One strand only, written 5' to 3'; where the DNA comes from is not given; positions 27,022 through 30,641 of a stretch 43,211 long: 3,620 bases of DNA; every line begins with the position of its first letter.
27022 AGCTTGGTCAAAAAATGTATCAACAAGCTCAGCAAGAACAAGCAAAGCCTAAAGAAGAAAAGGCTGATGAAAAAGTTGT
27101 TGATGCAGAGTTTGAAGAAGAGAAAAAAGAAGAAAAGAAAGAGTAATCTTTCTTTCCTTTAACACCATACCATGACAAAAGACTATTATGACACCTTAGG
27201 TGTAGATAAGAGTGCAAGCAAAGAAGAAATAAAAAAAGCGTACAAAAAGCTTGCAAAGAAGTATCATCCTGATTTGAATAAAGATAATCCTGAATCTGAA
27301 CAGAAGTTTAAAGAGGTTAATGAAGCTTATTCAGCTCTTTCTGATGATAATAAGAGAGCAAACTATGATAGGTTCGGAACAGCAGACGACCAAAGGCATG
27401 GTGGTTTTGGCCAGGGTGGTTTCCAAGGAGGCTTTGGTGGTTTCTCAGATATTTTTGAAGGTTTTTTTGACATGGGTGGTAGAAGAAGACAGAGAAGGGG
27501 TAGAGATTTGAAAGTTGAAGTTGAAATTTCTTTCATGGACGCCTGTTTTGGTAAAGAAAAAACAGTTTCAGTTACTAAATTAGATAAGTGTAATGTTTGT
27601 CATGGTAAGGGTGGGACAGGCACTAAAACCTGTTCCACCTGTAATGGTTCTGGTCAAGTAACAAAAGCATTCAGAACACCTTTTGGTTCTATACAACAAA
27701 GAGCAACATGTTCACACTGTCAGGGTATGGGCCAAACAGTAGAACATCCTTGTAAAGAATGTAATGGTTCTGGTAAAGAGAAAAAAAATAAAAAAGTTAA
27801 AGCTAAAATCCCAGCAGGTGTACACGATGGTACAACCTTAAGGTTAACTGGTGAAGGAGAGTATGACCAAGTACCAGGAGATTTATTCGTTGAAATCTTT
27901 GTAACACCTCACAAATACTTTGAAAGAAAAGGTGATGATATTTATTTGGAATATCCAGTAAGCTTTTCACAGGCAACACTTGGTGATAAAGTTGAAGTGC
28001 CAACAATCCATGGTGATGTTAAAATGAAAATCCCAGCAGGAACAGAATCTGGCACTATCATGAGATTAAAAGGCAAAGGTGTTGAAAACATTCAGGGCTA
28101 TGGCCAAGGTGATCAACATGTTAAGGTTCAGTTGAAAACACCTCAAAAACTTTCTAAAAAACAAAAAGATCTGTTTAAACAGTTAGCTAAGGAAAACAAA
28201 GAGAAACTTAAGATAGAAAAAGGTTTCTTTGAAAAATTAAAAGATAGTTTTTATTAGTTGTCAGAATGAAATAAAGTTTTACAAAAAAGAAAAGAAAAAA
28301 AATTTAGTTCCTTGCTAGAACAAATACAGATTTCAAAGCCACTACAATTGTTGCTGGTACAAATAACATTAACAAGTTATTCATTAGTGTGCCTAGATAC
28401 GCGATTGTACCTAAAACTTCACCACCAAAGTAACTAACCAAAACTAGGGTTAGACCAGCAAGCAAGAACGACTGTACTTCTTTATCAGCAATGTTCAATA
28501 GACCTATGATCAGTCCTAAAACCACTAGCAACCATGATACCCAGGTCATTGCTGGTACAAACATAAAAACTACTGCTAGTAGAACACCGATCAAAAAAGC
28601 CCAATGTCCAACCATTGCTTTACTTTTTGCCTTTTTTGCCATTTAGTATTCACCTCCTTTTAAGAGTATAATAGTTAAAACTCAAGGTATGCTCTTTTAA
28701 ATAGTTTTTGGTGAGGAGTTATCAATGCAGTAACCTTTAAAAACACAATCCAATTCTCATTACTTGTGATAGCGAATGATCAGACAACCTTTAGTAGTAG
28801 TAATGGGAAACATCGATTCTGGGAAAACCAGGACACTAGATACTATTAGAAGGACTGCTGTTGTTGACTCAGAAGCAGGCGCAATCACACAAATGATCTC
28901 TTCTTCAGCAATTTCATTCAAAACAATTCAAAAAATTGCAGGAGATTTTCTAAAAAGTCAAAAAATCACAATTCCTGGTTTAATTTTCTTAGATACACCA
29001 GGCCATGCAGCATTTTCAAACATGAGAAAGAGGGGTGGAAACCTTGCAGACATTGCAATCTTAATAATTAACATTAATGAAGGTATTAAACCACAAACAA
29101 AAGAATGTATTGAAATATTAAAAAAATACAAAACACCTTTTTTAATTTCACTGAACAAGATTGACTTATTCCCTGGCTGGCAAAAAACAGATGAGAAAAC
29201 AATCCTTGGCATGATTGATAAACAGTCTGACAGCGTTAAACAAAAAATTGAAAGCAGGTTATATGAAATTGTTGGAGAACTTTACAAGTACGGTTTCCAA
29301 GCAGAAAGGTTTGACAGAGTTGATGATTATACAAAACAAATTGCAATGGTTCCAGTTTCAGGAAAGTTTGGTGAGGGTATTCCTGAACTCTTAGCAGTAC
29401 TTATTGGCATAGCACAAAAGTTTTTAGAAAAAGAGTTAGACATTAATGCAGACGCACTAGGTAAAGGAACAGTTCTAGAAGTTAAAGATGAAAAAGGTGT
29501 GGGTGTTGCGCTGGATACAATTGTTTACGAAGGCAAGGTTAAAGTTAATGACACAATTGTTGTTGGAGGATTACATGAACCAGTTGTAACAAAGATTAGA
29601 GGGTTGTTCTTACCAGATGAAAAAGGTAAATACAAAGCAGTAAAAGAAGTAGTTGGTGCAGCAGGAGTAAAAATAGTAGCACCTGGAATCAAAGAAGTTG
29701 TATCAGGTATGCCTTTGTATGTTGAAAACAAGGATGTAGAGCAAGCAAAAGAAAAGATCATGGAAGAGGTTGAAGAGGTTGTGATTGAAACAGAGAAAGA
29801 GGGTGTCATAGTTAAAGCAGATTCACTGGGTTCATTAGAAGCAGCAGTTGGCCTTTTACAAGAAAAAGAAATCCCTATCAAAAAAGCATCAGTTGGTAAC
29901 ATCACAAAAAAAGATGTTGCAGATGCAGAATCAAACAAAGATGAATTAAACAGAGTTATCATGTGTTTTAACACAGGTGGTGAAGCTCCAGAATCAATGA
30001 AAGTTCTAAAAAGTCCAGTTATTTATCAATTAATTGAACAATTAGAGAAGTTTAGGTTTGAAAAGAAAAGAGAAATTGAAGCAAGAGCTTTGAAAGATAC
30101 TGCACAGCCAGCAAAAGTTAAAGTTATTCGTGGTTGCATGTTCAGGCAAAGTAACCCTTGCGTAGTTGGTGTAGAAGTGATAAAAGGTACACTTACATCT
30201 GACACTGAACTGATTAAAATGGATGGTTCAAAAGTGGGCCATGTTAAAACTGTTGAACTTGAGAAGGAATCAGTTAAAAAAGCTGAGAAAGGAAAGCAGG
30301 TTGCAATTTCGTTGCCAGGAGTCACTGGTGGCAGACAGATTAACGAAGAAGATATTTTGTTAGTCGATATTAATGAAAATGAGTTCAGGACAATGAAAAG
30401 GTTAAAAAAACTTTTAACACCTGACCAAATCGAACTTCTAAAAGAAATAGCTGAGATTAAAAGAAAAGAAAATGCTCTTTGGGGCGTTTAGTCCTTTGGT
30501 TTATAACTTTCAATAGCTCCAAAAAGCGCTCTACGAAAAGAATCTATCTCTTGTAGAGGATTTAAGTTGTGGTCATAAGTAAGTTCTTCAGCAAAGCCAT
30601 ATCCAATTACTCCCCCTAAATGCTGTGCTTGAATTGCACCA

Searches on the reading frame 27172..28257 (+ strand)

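Call 69: search_protein_families(library=pfam, proteins=[window:27172-28257:+], max_evalue=0.00001)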
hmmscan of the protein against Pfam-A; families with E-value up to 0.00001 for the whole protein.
window:27172-28257:+ (361 aa): 3 families
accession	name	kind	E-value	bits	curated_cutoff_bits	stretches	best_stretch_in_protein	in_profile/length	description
PF01556.23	DnaJ_C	-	9.5e-48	162.5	26.6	1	113-324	1-152/152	DnaJ C terminal domain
PF00226.36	DnaJ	-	7e-27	93.8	27.8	1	4-66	1-63/63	DnaJ domain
PF00684.25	DnaJ_CXXCXGXG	-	5.1e-14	52.7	32.7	1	140-201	1-65/65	DnaJ central domain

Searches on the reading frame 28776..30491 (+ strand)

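Call 69: search_protein_families(library=pfam, proteins=[window:28776-30491:+], max_evalue=0.00001)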
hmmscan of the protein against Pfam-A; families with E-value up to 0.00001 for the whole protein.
window:28776-30491:+ (571 aa): 4 families
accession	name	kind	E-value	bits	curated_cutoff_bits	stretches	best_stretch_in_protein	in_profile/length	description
PF00009.33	GTP_EFTU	-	1.6e-27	96.8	26.5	1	6-213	5-186/188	Elongation factor Tu GTP binding domain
PF14578.12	GTP_EFTU_D4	-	1.7e-24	86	23.8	1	444-528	1-85/86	Elongation factor Tu domain 4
PF11987.13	IF-2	-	2.2e-12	47.3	27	1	321-423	5-116/117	Translation-initiation factor 2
PF01926.29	MMR_HSR1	-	5.4e-06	26.9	21.9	0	7-128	2-113/113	50S ribosome-binding GTPase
